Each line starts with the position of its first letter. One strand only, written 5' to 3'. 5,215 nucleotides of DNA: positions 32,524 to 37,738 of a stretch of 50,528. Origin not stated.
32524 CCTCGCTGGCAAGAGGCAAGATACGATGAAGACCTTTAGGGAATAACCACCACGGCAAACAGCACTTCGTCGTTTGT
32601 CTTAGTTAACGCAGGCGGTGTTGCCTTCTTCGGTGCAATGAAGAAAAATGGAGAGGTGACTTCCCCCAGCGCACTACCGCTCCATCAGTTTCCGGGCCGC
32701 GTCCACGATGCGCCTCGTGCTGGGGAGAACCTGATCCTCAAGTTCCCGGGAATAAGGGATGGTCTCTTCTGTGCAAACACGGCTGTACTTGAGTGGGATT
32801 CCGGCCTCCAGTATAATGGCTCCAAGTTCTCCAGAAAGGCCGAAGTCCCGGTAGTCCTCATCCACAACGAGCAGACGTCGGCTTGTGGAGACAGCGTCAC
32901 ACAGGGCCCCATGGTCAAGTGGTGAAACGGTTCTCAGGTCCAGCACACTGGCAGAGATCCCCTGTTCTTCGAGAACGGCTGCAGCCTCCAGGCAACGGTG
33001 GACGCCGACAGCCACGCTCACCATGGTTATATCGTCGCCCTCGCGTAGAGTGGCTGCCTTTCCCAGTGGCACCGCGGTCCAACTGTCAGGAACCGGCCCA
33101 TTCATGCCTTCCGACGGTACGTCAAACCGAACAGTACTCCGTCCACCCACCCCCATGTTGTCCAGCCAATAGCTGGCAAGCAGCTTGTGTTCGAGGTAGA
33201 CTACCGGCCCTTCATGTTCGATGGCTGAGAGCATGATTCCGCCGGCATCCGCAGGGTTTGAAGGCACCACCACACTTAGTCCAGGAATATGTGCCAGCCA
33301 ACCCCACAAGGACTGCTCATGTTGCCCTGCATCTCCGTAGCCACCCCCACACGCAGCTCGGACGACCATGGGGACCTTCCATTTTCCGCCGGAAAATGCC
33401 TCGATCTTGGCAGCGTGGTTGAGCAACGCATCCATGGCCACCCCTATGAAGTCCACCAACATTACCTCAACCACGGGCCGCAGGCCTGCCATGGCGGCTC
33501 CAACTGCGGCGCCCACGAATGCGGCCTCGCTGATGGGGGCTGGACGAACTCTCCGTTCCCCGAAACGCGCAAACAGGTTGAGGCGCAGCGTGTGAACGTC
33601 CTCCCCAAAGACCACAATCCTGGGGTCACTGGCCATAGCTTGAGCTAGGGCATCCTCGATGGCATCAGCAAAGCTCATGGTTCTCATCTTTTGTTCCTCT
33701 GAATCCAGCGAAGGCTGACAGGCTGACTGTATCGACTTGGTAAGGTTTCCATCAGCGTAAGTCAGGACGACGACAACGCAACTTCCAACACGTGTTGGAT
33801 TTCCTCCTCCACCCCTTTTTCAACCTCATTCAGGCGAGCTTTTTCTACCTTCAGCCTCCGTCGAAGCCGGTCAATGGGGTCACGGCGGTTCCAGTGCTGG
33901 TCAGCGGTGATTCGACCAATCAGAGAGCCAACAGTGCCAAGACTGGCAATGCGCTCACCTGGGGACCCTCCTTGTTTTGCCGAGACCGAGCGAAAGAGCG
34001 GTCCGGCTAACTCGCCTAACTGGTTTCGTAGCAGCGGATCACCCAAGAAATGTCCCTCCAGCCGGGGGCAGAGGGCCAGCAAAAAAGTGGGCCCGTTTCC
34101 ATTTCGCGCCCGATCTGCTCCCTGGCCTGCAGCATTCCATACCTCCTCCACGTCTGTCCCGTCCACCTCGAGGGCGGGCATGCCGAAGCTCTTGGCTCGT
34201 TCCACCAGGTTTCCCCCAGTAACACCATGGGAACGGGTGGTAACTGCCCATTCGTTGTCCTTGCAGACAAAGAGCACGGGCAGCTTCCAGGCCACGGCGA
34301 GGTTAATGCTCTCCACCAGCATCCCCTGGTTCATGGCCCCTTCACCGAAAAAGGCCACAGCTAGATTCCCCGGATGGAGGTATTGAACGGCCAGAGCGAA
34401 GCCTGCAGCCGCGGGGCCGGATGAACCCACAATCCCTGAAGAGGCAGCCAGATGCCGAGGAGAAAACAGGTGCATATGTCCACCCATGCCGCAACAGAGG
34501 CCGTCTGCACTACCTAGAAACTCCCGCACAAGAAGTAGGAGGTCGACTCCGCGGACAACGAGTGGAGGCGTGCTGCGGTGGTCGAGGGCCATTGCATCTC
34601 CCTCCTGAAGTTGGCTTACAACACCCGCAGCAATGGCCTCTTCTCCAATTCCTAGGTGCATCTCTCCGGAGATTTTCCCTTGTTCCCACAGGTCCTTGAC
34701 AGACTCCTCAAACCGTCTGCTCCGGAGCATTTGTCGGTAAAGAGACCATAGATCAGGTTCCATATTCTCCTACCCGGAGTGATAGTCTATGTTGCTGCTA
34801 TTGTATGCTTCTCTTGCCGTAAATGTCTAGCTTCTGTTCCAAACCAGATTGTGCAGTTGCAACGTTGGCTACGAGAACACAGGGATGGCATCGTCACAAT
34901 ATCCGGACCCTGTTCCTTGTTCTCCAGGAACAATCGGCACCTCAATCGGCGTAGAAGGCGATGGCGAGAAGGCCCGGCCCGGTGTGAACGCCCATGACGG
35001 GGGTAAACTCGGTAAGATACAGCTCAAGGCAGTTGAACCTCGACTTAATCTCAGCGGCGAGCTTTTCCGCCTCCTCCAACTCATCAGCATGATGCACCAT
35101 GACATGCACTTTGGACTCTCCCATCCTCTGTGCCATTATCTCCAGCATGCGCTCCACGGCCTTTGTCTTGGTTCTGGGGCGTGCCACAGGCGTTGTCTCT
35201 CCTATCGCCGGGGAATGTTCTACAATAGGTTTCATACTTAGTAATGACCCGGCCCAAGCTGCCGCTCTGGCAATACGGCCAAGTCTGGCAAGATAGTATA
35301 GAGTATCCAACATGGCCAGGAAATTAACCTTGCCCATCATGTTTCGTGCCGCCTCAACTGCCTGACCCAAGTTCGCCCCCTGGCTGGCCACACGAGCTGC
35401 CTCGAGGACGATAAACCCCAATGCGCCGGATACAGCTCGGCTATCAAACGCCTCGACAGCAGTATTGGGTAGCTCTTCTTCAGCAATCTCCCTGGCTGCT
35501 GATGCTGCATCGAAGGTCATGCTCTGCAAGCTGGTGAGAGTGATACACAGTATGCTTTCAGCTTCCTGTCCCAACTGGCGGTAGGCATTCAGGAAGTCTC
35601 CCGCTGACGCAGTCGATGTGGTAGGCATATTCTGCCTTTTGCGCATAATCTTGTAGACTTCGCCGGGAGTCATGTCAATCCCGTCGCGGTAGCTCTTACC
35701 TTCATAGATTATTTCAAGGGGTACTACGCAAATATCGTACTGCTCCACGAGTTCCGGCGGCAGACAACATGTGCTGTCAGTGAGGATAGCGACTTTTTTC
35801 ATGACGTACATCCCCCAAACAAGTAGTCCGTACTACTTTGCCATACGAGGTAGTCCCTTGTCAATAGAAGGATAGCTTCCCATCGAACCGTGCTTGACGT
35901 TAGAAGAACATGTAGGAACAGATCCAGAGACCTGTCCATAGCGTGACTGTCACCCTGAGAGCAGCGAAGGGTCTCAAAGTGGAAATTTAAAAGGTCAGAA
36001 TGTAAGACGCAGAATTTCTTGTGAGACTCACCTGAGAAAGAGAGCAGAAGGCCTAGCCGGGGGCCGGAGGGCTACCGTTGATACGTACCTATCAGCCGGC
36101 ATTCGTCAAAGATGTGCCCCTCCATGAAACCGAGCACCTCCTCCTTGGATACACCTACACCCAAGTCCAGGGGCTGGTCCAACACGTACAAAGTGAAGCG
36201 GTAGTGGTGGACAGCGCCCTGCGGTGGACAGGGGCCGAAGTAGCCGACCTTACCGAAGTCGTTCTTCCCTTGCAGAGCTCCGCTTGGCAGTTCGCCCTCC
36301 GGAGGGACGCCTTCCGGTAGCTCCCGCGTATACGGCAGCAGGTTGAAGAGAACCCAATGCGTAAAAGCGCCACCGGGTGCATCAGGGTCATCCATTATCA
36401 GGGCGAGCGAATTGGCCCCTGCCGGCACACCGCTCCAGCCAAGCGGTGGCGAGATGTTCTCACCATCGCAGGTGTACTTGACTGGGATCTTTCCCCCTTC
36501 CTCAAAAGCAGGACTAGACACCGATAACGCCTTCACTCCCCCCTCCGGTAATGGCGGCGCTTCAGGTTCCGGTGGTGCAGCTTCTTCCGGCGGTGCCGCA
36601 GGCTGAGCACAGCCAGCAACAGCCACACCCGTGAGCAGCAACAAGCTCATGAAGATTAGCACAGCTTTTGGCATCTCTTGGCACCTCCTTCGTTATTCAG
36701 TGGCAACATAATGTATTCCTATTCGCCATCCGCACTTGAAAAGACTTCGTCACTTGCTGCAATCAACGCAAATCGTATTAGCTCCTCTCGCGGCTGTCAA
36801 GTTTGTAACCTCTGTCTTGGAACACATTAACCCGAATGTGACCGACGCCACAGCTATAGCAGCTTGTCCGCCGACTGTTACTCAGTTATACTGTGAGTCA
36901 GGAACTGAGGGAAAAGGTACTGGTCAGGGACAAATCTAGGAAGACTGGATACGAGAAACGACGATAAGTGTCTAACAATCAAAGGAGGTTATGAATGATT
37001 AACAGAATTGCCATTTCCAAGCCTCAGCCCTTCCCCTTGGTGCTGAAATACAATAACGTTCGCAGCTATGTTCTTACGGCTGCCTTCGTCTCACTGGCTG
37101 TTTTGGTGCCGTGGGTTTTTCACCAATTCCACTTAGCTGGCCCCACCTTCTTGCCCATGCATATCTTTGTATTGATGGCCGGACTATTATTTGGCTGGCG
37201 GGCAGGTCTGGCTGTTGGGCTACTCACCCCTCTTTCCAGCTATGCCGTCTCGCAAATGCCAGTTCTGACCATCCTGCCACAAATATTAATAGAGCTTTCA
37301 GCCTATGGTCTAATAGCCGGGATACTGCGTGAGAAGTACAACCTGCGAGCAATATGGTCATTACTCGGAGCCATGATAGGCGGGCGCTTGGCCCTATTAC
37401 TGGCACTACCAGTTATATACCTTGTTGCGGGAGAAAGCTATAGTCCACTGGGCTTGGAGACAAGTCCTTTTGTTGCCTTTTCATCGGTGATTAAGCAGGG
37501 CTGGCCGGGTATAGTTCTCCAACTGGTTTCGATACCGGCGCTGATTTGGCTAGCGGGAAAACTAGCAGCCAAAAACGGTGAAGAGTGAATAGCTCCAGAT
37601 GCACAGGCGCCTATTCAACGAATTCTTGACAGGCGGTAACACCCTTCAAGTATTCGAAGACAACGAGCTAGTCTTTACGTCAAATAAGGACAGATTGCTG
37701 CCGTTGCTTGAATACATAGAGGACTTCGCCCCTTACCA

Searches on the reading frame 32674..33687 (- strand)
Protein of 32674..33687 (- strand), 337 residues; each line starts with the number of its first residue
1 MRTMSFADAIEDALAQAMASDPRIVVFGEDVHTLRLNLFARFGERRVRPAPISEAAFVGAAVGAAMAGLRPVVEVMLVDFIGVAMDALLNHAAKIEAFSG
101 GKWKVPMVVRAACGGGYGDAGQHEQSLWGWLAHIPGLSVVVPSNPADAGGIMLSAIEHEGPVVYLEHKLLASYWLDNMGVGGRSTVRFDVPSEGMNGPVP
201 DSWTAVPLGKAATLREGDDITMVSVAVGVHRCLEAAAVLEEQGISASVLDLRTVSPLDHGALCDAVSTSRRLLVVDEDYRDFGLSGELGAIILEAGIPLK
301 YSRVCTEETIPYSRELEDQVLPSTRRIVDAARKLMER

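Call 9: search_protein_families(library=pfam, proteins=[window:32674-33687:-])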
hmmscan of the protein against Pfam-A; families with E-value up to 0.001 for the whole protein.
window:32674-33687:- (337 aa): 2 families
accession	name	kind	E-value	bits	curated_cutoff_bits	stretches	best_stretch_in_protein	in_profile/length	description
PF02779.29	Transket_pyr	-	4.6e-31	108.2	27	1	3-170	2-171/174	Transketolase, pyrimidine binding domain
PF02780.25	Transketolase_C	-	4e-26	91.8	25.9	1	209-327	1-124/124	Transketolase, C-terminal domain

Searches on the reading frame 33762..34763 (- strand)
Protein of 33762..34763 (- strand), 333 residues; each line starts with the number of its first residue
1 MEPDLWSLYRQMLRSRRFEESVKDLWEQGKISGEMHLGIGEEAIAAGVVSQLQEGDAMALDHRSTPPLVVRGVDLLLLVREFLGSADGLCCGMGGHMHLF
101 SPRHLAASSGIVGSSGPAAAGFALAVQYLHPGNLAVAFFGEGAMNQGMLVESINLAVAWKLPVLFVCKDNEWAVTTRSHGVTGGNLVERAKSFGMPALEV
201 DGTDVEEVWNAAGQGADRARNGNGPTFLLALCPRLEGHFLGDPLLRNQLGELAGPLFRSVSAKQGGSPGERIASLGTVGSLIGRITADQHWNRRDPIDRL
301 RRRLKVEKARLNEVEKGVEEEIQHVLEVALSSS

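Call 9: search_protein_families(library=pfam, proteins=[window:33762-34763:-])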
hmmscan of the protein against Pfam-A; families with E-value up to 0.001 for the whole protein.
window:33762-34763:- (333 aa): 3 families
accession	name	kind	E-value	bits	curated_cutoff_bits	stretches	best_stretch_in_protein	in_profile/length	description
PF00676.26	E1_dh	-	1.9e-51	175.2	22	1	11-243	2-235/300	Dehydrogenase E1 component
PF02775.26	TPP_enzyme_C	-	3.1e-06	27.5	21.9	1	96-212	12-120/151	Thiamine pyrophosphate enzyme, C-terminal TPP binding domain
PF13292.11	DXP_synthase_N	-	9.3e-06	25.5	21.2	1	108-176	109-177/274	1-deoxy-D-xylulose-5-phosphate synthase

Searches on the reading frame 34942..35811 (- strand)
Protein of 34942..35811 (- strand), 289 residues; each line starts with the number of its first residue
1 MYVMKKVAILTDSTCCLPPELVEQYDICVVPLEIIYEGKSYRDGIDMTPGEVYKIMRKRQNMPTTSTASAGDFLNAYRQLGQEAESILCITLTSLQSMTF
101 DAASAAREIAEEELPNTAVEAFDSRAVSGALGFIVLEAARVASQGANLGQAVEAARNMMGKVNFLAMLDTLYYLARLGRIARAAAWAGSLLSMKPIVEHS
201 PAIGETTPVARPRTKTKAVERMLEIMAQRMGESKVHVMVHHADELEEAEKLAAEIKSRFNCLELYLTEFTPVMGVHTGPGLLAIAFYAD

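Call 10: search_protein_families(library=pfam, proteins=[window:34942-35811:-])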
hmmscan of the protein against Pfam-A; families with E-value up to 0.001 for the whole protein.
window:34942-35811:- (289 aa): 1 family
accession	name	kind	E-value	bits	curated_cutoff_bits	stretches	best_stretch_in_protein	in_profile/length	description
PF02645.21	DegV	-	2.4e-79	267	27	1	6-288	1-279/280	Uncharacterised protein, DegV family COG1307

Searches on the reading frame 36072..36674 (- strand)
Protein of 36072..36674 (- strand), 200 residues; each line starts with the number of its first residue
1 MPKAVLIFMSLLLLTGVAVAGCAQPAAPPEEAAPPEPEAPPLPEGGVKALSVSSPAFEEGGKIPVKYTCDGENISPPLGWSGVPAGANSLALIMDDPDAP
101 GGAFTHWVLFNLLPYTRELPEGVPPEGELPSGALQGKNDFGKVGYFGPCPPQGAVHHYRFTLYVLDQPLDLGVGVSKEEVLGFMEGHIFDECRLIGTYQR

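Call 10: search_protein_families(library=pfam, proteins=[window:36072-36674:-])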
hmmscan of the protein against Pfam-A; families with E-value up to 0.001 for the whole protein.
window:36072-36674:- (200 aa): 1 family
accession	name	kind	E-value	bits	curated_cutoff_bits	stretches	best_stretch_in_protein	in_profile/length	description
PF01161.25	PBP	-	5e-40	137.4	24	1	62-198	1-135/135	Phosphatidylethanolamine-binding protein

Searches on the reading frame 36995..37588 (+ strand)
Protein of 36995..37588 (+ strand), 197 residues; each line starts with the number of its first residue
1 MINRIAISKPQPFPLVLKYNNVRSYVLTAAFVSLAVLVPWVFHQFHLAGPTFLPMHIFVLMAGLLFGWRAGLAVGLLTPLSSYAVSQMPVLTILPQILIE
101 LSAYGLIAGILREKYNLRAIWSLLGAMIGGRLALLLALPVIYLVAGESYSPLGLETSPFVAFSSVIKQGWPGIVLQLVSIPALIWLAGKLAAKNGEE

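Call 10: search_protein_families(library=pfam, proteins=[window:36995-37588:+])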
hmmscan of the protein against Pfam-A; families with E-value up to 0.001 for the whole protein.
window:36995-37588:+ (197 aa): 1 family
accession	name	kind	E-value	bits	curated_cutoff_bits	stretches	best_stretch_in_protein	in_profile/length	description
PF12822.12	ECF_trnsprt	-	1.5e-10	41.8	30.7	1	26-183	4-168/169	ECF transporter, substrate-specific component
